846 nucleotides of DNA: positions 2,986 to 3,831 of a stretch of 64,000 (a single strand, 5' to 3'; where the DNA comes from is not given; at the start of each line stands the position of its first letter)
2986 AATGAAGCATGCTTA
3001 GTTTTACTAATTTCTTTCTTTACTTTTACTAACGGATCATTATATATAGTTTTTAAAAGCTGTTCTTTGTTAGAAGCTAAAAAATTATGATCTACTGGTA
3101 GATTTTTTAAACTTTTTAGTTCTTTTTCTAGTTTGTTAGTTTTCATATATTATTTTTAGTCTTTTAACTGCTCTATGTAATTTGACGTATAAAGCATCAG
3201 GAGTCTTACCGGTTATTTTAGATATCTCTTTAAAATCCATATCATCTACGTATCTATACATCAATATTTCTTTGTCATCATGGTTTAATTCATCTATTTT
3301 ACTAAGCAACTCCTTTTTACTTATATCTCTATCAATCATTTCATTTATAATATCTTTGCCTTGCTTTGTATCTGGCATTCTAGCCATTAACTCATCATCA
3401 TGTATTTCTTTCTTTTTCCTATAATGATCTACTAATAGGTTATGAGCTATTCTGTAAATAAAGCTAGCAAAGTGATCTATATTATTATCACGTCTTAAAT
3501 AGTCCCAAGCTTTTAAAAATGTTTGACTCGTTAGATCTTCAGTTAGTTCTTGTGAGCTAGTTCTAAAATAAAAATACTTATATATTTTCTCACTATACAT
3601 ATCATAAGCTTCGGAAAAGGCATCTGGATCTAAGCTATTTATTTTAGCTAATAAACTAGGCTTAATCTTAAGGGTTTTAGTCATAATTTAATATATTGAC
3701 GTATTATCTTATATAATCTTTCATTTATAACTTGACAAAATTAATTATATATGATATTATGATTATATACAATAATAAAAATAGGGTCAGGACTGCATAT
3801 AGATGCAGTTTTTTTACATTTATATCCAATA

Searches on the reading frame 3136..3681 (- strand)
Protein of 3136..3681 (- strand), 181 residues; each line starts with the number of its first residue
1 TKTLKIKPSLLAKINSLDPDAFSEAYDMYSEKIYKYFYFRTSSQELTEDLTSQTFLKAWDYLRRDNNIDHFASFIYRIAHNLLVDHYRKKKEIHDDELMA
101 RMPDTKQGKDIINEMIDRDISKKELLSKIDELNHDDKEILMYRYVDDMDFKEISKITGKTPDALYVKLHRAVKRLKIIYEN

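Call 90: search_protein_families(library=pfam, proteins=[window:3136-3681:-], max_evalue=0.001)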
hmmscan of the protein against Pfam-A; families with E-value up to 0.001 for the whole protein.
window:3136-3681:- (181 aa): 3 families
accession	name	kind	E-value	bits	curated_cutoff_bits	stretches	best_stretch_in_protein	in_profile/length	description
PF08281.18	Sigma70_r4_2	-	9.3e-11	41.7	25.7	1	124-175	3-54/54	Sigma-70, region 4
PF04542.20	Sigma70_r2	-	1.6e-10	41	24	1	26-91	2-69/71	Sigma-70 region 2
PF04545.22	Sigma70_r4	-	0.00027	20.8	24.1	1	129-176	2-49/50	Sigma-70, region 4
